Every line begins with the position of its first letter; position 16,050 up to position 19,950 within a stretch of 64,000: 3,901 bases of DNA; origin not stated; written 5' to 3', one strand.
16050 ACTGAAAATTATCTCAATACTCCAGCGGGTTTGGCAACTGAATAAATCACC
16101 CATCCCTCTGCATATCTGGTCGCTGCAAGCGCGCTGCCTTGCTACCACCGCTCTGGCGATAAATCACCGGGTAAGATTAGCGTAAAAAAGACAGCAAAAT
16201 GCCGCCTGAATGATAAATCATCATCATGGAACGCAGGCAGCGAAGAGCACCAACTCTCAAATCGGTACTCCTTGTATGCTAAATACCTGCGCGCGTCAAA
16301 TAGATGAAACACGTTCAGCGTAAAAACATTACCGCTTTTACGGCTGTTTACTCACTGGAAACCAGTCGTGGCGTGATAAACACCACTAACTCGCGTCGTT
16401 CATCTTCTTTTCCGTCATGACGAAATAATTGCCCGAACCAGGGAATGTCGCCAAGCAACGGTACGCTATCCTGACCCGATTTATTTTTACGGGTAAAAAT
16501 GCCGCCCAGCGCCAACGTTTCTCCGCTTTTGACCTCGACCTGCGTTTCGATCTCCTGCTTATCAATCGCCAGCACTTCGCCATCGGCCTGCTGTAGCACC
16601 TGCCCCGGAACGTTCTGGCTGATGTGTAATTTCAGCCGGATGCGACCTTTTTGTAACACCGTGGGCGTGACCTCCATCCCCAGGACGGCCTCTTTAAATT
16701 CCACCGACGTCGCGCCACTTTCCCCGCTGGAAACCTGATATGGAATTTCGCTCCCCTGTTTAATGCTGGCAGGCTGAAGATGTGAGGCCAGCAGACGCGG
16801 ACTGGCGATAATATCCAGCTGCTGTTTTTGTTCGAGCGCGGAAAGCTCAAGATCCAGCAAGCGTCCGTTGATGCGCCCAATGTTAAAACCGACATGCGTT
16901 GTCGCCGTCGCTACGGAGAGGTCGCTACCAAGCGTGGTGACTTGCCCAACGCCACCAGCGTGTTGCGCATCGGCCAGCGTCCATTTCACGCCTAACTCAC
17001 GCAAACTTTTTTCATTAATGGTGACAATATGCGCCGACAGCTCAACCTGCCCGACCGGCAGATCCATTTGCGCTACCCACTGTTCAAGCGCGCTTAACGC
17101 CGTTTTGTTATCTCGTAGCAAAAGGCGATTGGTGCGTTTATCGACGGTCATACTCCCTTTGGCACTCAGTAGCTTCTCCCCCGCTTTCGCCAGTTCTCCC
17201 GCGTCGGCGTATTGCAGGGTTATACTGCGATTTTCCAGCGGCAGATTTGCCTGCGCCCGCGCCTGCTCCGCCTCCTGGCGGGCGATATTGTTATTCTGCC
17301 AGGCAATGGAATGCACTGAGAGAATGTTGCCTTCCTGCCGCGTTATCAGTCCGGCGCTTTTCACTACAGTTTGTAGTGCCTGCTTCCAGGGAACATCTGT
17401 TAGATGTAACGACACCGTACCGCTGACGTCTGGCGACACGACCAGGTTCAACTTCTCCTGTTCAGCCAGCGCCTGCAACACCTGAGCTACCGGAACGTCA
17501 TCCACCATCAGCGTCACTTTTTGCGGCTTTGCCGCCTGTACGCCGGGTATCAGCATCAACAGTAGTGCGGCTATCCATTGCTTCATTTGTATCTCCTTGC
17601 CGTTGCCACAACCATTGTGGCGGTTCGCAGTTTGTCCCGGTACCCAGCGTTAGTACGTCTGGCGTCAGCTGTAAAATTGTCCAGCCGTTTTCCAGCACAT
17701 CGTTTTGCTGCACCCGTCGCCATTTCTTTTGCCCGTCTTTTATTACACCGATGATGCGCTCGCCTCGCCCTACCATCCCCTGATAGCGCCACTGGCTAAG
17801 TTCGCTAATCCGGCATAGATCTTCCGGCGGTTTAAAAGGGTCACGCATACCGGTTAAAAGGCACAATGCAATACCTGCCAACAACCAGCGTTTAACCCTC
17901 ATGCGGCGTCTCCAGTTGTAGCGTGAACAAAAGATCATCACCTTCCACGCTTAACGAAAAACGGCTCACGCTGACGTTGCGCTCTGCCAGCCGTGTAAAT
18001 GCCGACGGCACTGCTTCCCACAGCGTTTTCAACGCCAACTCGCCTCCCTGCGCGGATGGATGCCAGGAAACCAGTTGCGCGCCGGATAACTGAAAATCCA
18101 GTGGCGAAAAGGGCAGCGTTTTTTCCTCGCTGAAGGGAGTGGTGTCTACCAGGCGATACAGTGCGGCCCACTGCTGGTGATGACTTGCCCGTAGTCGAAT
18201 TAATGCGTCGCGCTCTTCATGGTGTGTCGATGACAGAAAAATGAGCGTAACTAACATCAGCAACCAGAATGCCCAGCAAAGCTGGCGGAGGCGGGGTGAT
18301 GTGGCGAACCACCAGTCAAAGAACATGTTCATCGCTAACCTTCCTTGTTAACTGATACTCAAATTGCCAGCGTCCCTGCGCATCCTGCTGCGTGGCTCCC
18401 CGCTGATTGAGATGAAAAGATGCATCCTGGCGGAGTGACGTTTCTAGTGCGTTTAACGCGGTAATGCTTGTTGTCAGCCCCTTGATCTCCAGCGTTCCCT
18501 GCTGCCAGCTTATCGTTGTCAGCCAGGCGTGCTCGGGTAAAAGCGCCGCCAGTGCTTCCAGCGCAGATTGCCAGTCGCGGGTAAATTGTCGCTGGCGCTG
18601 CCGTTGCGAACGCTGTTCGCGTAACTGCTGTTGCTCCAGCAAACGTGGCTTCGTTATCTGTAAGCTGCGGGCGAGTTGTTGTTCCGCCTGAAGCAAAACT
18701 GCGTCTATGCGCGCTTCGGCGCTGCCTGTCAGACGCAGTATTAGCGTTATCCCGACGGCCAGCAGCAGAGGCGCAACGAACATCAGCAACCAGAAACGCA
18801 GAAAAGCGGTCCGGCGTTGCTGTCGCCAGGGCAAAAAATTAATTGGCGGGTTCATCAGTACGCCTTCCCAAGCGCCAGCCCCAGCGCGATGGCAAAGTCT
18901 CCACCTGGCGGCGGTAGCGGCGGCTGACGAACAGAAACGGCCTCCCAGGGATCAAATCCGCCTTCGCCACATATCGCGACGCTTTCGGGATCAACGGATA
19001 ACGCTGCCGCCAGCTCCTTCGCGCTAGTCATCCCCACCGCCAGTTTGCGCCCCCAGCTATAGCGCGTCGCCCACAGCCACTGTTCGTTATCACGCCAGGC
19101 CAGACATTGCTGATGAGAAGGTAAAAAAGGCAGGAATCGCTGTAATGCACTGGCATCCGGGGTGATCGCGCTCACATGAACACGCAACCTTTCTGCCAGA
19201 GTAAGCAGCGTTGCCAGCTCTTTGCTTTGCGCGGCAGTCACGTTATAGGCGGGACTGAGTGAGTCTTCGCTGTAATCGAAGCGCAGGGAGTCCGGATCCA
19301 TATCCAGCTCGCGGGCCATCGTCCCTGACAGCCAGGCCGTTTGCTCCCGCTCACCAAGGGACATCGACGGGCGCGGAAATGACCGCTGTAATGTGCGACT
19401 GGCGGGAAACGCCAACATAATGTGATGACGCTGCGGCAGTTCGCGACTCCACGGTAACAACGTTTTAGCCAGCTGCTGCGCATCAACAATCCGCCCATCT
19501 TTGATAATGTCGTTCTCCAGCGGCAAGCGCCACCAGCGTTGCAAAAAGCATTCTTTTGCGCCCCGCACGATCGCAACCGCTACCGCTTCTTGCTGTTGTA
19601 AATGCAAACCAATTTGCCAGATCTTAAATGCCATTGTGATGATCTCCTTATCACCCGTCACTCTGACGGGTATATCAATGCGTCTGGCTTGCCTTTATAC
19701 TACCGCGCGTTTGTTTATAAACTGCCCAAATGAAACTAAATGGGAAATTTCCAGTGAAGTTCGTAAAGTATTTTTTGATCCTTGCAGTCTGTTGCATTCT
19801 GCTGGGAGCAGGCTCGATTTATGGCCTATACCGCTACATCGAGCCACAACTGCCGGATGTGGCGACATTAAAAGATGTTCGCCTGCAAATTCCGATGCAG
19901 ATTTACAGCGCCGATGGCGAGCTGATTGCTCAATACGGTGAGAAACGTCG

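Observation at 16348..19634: Cryptic hofMNOPQ type IV pilus / DNA-uptake operon with an 89-nt out-of-frame overlap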

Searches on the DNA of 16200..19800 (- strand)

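Call 3: search_dna_similar(query=window:16200-19800:-, collection=ecoli_genomes, mode=near, max_rows=30, rows=spread)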
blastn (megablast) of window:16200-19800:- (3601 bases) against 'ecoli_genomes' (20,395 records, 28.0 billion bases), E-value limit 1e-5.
Records with a match: 5427; places in all: 5429; records where one place covers at least 80% of the query: 5426.
Genomes with a match: 5426 of 5426; with a place that covers at least 80% of the query: 5426. Places per genome that has any: lowest 1, median 1, highest 2. On chromosomes: 5428 places; on plasmids: 1.
Best place of each record, by identity: >=99% 2702; 95-99% 2725.
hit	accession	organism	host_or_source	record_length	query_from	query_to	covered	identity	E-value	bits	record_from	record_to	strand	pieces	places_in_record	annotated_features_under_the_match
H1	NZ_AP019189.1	Escherichia coli strain M217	Homo sapiens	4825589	1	3601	100%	100.0%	0e+0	6645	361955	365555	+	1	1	hofQ: DNA uptake porin HofQ | hofM: DNA utilization protein HofM | hofN: DNA utilization protein HofN | hofO: DNA utilization protein HofO | hofP: DNA utilization protein HofP | and 1 other names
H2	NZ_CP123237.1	Escherichia coli strain 4588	Homo sapiens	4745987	1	3601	100%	100.0%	0e+0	6645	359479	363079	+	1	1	hofQ: DNA uptake porin HofQ | hofM: DNA utilization protein HofM | hofN: DNA utilization protein HofN | hofO: DNA utilization protein HofO | hofP: DNA utilization protein HofP | and 1 other names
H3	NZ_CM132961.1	Escherichia coli strain 167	Homo sapiens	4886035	1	3601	100%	100.0%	0e+0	6645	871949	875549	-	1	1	hofQ: DNA uptake porin HofQ | hofM: DNA utilization protein HofM | hofN: DNA utilization protein HofN | hofO: DNA utilization protein HofO | hofP: DNA utilization protein HofP | and 1 other names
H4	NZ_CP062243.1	Escherichia coli strain AML003_ev03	not applicable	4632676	1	3601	100%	99.9%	0e+0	6639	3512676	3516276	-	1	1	hofQ: DNA uptake porin HofQ | hofM: DNA utilization protein HofM | hofN: DNA utilization protein HofN | hofO: DNA utilization protein HofO | hofP: DNA utilization protein HofP | and 1 other names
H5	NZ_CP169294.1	Escherichia coli strain MG1655-pvir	not collected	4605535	1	3601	100%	99.9%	0e+0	6639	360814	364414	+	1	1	hofQ: DNA uptake porin HofQ | hofM: DNA utilization protein HofM | hofN: DNA utilization protein HofN | hofO: DNA utilization protein HofO | hofP: DNA utilization protein HofP | and 1 other names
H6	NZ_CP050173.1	Escherichia coli strain STB20-1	pig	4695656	1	3601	100%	99.9%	0e+0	6637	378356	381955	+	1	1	hofQ: DNA uptake porin HofQ | hofM: DNA utilization protein HofM | hofN: DNA utilization protein HofN | hofO: DNA utilization protein HofO | hofP: DNA utilization protein HofP | and 1 other names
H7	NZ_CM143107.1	Escherichia coli strain R2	chicken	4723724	1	3601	100%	99.9%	0e+0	6623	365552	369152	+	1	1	hofQ: DNA uptake porin HofQ | hofM: DNA utilization protein HofM | hofN: DNA utilization protein HofN | hofO: DNA utilization protein HofO | hofP: DNA utilization protein HofP | and 1 other names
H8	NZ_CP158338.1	Escherichia coli strain 126096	Homo sapiens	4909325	1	3601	100%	99.8%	0e+0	6601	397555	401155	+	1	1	hofQ: DNA uptake porin HofQ | hofM: DNA utilization protein HofM | hofN: DNA utilization protein HofN | hofO: DNA utilization protein HofO | hofP: DNA utilization protein HofP | and 1 other names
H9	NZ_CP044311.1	Escherichia coli strain RM13752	missing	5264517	1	3601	100%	99.6%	0e+0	6578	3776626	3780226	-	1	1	hofQ: DNA uptake porin HofQ | hofM: DNA utilization protein HofM | hofN: DNA utilization protein HofN | hofO: DNA utilization protein HofO | hofP: DNA utilization protein HofP | and 1 other names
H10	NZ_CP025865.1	Escherichia coli strain 504211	Homo sapiens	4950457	1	3601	100%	99.6%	0e+0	6567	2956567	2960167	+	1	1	hofQ: DNA uptake porin HofQ | hofM: DNA utilization protein HofM | hofN: DNA utilization protein HofN | hofO: DNA utilization protein HofO | hofP: DNA utilization protein HofP | and 1 other names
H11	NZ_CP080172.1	Escherichia coli strain PK8566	chicken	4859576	1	3601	100%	99.4%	0e+0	6540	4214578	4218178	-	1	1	hofQ: DNA uptake porin HofQ | hofM: DNA utilization protein HofM | hofN: DNA utilization protein HofN | hofO: DNA utilization protein HofO | hofP: DNA utilization protein HofP | and 1 other names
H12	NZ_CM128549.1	Escherichia coli strain MMC-J-0020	Homo sapiens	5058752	1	3601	100%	99.4%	0e+0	6534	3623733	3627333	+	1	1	hofQ: DNA uptake porin HofQ | hofM: DNA utilization protein HofM | hofN: DNA utilization protein HofN | hofO: DNA utilization protein HofO | hofP: DNA utilization protein HofP | and 1 other names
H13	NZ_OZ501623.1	Escherichia coli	Homo sapiens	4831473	1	3601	100%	99.4%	0e+0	6529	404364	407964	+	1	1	hofQ: DNA uptake porin HofQ | hofM: DNA utilization protein HofM | hofN: DNA utilization protein HofN | hofO: DNA utilization protein HofO | hofP: DNA utilization protein HofP | and 1 other names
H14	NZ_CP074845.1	Escherichia coli strain 7_12_30A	bovine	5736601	1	3601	100%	99.3%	0e+0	6517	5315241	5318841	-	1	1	hofQ: DNA uptake porin HofQ | hofM: DNA utilization protein HofM | hofN: DNA utilization protein HofN | hofO: DNA utilization protein HofO | hofP: DNA utilization protein HofP | and 1 other names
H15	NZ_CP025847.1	Escherichia coli strain 602354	Homo sapiens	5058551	3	3601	100%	99.4%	0e+0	6519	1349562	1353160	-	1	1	hofQ: DNA uptake porin HofQ | hofM: DNA utilization protein HofM | hofN: DNA utilization protein HofN | hofO: DNA utilization protein HofO | hofP: DNA utilization protein HofP | and 1 other names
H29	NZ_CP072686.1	Escherichia coli strain FP4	Canis lupus familiaris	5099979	1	3601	100%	97.1%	0e+0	6074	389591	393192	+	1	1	hofQ: DNA uptake porin HofQ | hofM: DNA utilization protein HofM | hofN: DNA utilization protein HofN | hofO: DNA utilization protein HofO | hofP: DNA utilization protein HofP | and 1 other names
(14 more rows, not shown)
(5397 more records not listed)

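Call 6: get_annotated_region(hit=H5, flank=1500)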
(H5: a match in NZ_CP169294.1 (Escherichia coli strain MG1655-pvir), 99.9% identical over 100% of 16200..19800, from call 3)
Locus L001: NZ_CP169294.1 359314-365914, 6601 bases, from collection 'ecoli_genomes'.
description: Escherichia coli strain MG1655-pvir chromosome, complete genome
organism: Escherichia coli strain MG1655-pvir (NCBI taxid 562)
replicon: chromosome; assembly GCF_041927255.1
host: not collected; source: -; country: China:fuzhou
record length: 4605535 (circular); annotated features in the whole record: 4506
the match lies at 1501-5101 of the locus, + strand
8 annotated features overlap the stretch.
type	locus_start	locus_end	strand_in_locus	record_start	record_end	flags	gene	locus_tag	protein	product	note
CDS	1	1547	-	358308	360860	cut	mrcA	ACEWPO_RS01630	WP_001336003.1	peptidoglycan glycosyltransferase/peptidoglycan DD-transpeptidase MrcA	-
CDS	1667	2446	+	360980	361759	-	hofM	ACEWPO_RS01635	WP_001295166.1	DNA utilization protein HofM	-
CDS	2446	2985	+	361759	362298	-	hofN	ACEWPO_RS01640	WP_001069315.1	DNA utilization protein HofN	-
CDS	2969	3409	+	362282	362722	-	hofO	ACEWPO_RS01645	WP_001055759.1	DNA utilization protein HofO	-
CDS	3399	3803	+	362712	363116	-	hofP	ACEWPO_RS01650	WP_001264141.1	DNA utilization protein HofP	-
CDS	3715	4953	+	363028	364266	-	hofQ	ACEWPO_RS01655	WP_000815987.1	DNA uptake porin HofQ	-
CDS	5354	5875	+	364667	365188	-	aroK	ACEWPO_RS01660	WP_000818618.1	shikimate kinase AroK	-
CDS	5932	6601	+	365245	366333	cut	aroB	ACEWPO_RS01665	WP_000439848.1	3-dehydroquinate synthase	-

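Call 7: get_annotated_region(hit=H29, flank=500)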
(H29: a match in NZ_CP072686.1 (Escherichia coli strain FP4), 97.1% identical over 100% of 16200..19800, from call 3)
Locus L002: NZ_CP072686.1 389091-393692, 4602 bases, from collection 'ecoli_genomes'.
description: Escherichia coli strain FP4 chromosome, complete genome
organism: Escherichia coli strain FP4 (NCBI taxid 562)
replicon: chromosome; assembly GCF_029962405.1
host: Canis lupus familiaris; source: feces; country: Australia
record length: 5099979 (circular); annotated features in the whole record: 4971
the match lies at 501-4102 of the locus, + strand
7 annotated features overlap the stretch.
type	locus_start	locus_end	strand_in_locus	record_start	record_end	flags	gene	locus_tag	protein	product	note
CDS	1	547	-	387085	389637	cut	mrcA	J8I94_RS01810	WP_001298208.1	peptidoglycan glycosyltransferase/peptidoglycan DD-transpeptidase MrcA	-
CDS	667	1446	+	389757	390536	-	hofM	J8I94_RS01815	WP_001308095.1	DNA utilization protein HofM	-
CDS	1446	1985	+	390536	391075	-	hofN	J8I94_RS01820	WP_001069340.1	DNA utilization protein HofN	-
CDS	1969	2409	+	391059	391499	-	hofO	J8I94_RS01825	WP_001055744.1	DNA utilization protein HofO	-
CDS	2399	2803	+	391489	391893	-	hofP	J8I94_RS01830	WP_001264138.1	DNA utilization protein HofP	-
CDS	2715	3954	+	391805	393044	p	hofQ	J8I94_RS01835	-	DNA uptake porin HofQ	frameshifted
CDS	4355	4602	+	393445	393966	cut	aroK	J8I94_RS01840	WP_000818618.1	shikimate kinase AroK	-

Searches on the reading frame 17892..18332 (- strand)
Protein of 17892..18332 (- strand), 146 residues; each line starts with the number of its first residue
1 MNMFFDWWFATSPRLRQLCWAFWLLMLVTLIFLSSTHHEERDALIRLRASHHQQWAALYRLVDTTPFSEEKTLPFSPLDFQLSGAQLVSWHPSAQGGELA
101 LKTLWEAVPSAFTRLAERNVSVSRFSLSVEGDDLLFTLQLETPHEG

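Call 39: search_protein_families(proteins=[window:17892-18332:-], library=ncbifam, max_evalue=0.001)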
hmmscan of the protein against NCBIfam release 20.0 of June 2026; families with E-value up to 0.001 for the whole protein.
window:17892-18332:- (146 aa): 0 families

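Call 49: profile_search(protein=window:17892-18332:-)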
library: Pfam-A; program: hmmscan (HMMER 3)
A. the first sequence (146 residues): domains with independent E <= 10: 1; with E <= 0.001: 1
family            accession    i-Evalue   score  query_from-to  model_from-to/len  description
HofO              PF25319.1     2.2e-25    89.0      75-142         1-69/71  HofO EspM-like domain
